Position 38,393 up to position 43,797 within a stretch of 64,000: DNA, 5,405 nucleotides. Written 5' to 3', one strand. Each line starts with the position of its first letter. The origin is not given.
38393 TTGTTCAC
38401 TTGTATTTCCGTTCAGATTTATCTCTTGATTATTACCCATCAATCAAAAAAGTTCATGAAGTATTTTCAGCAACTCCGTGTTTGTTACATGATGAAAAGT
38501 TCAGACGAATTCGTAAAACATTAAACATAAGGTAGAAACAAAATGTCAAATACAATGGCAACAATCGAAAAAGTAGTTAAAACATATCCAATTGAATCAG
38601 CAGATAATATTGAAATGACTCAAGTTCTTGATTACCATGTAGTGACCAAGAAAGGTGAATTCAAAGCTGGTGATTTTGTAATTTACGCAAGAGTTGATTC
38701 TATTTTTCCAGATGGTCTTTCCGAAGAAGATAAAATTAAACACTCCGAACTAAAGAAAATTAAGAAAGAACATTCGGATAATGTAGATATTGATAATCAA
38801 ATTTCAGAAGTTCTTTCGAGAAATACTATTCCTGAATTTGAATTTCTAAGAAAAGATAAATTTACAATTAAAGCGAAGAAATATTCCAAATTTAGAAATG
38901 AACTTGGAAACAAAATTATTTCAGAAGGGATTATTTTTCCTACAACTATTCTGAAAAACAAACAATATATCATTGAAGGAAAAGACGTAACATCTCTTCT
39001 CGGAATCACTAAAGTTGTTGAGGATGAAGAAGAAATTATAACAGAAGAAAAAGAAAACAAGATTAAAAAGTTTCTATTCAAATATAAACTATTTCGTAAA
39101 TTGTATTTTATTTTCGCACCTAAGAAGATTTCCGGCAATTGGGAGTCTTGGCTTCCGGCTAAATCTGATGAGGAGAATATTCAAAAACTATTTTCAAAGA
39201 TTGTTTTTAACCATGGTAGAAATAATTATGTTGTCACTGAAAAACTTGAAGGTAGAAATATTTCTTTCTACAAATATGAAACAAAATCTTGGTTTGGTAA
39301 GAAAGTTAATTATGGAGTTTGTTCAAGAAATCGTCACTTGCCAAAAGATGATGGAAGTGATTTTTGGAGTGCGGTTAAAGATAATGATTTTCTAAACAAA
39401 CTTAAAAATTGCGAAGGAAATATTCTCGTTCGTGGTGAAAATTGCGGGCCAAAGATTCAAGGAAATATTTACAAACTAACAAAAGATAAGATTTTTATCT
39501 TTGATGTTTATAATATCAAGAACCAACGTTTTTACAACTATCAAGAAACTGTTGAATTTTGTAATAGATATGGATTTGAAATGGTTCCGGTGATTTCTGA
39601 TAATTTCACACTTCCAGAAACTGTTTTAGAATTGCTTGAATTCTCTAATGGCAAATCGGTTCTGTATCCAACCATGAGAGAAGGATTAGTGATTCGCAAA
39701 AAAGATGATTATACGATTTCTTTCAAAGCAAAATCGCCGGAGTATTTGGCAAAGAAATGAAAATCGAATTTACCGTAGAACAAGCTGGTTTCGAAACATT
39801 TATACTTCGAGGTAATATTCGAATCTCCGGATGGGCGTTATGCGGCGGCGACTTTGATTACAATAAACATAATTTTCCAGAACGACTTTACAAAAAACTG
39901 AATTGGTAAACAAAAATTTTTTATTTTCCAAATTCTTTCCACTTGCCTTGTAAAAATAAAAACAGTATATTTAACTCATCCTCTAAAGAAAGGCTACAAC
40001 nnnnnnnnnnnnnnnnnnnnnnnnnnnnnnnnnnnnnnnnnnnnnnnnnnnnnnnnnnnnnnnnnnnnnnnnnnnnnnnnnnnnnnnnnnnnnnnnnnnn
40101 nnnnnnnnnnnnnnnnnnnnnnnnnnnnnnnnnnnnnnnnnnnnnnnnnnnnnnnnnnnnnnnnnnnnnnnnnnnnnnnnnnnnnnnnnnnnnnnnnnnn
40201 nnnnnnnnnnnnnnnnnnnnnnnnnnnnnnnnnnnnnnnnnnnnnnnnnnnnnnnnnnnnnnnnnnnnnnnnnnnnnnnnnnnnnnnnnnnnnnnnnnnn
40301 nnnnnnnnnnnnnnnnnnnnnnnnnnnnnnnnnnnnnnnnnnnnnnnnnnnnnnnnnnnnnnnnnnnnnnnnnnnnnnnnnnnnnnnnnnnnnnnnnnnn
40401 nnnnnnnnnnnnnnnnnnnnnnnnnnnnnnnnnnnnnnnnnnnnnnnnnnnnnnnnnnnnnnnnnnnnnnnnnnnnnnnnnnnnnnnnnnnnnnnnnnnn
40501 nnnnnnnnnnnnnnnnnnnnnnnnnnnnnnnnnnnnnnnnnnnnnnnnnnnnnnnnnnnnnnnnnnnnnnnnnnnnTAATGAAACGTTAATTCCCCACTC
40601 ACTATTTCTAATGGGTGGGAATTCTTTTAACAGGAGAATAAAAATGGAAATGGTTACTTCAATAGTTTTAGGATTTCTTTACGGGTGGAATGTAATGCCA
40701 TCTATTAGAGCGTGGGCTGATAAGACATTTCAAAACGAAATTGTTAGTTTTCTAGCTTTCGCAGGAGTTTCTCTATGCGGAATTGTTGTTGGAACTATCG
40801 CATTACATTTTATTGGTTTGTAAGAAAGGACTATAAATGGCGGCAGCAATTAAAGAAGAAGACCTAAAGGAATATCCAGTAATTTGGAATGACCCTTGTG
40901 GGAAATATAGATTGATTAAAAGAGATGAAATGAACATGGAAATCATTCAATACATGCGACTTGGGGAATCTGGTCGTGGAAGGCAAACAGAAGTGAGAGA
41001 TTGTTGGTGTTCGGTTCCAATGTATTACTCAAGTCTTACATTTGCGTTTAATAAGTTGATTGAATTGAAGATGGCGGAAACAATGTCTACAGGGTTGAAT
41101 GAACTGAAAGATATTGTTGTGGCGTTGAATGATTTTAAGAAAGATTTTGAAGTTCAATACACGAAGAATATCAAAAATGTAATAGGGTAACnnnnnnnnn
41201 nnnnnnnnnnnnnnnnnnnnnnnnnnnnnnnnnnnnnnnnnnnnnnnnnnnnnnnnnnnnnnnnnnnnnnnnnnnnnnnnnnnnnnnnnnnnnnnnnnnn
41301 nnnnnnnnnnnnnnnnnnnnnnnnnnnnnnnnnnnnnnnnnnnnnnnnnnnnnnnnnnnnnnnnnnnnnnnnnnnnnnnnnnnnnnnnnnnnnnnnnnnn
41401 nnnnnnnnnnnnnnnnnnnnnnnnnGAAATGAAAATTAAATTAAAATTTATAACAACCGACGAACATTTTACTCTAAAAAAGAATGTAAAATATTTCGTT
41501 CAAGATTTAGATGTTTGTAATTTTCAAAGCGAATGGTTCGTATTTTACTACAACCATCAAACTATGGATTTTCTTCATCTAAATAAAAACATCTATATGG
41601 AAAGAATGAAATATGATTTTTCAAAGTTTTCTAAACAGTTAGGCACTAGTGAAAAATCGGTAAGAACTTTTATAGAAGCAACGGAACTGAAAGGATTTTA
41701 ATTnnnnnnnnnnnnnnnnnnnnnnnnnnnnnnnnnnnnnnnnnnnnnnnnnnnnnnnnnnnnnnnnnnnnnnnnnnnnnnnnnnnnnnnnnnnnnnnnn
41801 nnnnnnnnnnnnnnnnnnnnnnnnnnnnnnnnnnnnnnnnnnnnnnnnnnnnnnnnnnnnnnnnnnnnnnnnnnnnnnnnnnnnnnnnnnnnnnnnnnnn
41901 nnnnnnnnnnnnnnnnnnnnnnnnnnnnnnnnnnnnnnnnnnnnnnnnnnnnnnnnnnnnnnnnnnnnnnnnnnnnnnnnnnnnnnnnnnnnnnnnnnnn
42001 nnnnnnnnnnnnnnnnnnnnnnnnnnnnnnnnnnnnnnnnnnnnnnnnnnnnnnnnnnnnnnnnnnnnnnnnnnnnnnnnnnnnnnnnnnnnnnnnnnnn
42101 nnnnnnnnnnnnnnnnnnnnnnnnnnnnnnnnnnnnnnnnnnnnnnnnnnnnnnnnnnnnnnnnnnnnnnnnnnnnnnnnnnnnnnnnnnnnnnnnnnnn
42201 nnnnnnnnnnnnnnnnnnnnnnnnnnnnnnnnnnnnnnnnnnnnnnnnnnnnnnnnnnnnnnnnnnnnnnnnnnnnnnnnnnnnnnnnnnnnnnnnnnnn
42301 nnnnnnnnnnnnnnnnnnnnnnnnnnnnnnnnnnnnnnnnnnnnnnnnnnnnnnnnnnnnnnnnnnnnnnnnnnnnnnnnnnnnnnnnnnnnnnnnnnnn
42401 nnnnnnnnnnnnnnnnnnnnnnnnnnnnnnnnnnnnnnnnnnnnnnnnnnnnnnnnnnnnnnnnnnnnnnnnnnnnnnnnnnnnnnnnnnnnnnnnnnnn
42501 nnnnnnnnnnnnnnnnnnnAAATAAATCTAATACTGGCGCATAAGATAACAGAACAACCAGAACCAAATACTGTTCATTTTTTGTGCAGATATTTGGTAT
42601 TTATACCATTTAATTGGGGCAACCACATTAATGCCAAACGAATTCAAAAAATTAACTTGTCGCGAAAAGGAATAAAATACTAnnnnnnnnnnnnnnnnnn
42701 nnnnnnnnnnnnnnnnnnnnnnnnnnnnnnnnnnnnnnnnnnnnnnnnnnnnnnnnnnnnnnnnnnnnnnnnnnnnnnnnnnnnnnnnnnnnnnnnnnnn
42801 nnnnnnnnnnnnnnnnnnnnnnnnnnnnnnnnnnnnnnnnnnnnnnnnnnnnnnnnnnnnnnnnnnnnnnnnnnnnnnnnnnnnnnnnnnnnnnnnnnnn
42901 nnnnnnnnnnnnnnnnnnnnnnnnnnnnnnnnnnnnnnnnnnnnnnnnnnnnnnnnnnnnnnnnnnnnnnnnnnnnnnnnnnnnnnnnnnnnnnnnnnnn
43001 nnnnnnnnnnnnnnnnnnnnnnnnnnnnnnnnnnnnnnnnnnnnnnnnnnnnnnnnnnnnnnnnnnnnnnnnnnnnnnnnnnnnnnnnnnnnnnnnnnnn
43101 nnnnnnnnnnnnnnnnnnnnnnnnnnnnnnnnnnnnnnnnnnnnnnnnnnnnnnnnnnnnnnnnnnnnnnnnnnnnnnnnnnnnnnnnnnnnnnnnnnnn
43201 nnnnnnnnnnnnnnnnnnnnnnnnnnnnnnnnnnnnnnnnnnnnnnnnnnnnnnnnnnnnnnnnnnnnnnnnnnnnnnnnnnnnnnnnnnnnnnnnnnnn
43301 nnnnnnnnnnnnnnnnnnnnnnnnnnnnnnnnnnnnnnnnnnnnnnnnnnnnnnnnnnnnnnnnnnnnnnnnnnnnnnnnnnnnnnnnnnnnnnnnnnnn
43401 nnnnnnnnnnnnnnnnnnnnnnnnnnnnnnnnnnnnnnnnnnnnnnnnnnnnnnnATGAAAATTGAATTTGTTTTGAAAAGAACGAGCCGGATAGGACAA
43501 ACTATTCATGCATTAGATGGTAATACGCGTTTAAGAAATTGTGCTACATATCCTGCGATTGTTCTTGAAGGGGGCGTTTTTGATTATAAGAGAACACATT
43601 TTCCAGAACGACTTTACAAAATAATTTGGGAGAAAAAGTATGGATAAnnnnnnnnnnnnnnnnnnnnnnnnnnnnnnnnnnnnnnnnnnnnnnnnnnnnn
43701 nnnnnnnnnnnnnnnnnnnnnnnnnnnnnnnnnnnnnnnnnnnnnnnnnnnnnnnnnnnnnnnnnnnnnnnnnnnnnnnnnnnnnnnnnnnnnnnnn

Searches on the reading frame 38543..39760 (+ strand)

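Call 9: search_protein_families(library=pfam, proteins=[window:38543-39760:+], max_evalue=0.01)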
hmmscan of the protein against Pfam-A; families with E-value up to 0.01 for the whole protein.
window:38543-39760:+ (405 aa): 2 families
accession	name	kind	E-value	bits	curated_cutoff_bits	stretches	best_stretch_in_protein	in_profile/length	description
PF09414.15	RNA_ligase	-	1.8e-27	97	27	1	228-396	2-170/171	RNA ligase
PF21189.3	PHA02142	-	4.6e-15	56.3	27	1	5-57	1-53/92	PHA02142 OB-fold domain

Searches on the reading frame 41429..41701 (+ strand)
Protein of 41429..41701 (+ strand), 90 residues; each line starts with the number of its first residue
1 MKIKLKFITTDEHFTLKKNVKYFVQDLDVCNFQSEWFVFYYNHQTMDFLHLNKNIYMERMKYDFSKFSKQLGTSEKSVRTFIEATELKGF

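Call 24: search_protein_families(library=phrogs, proteins=[window:41429-41701:+], max_evalue=1)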
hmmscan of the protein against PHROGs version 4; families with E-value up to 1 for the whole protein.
window:41429-41701:+ (90 aa): 2 families
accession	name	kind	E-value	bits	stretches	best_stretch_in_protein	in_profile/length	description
phrog_7067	-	head and packaging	0.0028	18.8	1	40-83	12-53/56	terminase small subunit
phrog_14736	-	DNA, RNA and nucleotide metabolism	0.026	15.1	1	49-84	147-188/202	HNH endonuclease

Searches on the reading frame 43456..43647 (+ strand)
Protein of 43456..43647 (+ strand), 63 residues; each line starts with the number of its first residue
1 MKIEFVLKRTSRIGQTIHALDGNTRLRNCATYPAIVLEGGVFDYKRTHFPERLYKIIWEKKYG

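Call 10: search_protein_families(library=pfam, proteins=[window:43456-43647:+], max_evalue=1)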
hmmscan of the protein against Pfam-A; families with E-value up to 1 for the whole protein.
window:43456-43647:+ (63 aa): 0 families

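Call 17: find_homologous_proteins(query=A1, max_evalue=0.01)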
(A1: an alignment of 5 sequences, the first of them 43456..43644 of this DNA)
Query A1 (5 sequences) (63 aa, profile of the alignment): 7 proteins with E <= 0.01 among 178 candidates.
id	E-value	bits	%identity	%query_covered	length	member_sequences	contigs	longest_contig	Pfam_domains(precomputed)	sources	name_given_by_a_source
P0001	4.4e-23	99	32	97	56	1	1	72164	-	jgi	-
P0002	1.1e-22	97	100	100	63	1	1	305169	-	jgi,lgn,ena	-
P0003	5.4e-21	92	44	87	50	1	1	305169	-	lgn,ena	-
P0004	1.7e-20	90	37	98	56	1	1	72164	-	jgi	-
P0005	1.4e-18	84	43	84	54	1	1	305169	-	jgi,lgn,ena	-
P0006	8.6e-12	63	48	90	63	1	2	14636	-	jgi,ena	jgi:hypothetical protein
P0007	1.3e-8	52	41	97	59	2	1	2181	-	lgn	-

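Call 20: find_encoding_contigs(protein=P0006, flank=10000, max_places=4)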
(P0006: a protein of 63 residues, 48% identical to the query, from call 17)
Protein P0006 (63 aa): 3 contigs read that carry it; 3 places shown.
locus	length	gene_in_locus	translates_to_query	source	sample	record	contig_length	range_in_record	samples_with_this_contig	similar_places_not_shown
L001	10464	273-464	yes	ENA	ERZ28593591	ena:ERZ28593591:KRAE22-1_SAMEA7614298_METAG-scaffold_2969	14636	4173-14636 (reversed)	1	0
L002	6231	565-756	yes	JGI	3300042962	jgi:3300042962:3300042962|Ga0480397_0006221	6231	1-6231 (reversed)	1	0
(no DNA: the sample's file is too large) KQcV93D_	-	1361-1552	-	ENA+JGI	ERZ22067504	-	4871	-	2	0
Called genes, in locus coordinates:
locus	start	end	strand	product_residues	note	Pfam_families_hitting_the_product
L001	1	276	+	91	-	?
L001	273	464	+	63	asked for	-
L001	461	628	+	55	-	-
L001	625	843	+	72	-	-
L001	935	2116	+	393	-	PF01145:Band_7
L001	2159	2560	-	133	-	-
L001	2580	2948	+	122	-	-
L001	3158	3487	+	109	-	PF00707:IF3_C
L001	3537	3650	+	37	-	-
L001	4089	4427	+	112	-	-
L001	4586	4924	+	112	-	-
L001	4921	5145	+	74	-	-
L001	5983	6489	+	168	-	-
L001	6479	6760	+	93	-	-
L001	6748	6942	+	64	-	-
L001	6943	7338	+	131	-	-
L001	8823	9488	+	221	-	-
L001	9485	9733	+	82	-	-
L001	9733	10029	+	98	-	-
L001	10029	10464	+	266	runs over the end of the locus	-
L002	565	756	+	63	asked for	-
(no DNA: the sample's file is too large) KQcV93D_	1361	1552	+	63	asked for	-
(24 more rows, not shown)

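Call 24: search_protein_families(library=phrogs, proteins=[window:43456-43647:+], max_evalue=1)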
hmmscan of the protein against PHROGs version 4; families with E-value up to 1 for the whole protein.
window:43456-43647:+ (63 aa): 1 family
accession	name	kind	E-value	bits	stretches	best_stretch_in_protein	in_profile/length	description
phrog_10582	-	DNA, RNA and nucleotide metabolism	0.37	10.9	1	13-44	114-145/255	ribonucleotide reductase class Ia beta subunit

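Call 34: find_related_loci(query=A1, collection=viral_contigs, flank=10000)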
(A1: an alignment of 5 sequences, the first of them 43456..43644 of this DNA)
Query A1 (63 aa) in viral_contigs; peptide patterns used: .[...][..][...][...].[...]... (x = any residue, [..] = any of these).
5 stretches matched a pattern, but none encodes a relative of the query by tblastn (E <= 1e-3).

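Call 37: find_encoding_contigs(protein=P0007, flank=10000, max_places=4)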
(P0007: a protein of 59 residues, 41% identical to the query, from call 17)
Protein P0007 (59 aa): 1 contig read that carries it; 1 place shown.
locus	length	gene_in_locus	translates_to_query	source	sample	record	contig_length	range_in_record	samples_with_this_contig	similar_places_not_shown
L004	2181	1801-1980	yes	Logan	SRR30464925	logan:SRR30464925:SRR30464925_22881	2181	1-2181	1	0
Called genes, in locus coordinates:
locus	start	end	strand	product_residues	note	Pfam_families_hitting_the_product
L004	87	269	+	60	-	-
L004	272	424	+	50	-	-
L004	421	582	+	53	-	-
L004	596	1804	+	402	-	PF21189:PHA02142, PF09414:RNA_ligase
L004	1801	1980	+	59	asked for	-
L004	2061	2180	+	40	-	?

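Call 49: predict_structure(alignment_id=A4)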
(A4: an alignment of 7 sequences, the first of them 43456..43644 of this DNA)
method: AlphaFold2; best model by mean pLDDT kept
length: 63 residues; sequences in the alignment: 7
mean_pLDDT: 58.0   pTM: 0.35
mean pLDDT of the five models: 58.0, 56.7, 56.5, 55.1, 52.5
residues with pLDDT >= 90: 0; 70-90: 7; 50-70: 37; < 50: 19
segments of 3 or more residues with pLDDT < 50: 51-63
pLDDT, mean of each block of 10 residues (from residue 1): 66 69 65 59 51 44 40
secondary structure, 60 per line:
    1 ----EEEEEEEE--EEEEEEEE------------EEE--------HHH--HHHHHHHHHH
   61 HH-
elements in order: E5-12 E15-22 E35-37 H51-62

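Call 69: search_solved_structures(query=A4, max_evalue=10)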
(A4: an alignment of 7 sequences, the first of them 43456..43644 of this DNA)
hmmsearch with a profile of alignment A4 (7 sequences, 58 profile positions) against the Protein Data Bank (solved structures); distinct sequences matched with E-value up to 10: 1.
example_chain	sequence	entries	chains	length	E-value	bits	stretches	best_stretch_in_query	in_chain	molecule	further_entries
2mdk_A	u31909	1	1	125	1.3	12.5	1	5-42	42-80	Vesicle-associated membrane protein-associated protein B/C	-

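Call 89: search_protein_families(library=padloc, proteins=[window:43456-43647:+], max_evalue=1)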
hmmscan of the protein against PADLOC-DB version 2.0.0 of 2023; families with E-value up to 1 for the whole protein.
window:43456-43647:+ (63 aa): 0 families

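Call 104: search_dna_similar(query=window:43456-43644:+, collection=phages, mode=protein, max_evalue=1, max_rows=8)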
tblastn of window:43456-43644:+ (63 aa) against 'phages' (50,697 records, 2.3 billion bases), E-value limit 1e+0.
No match.
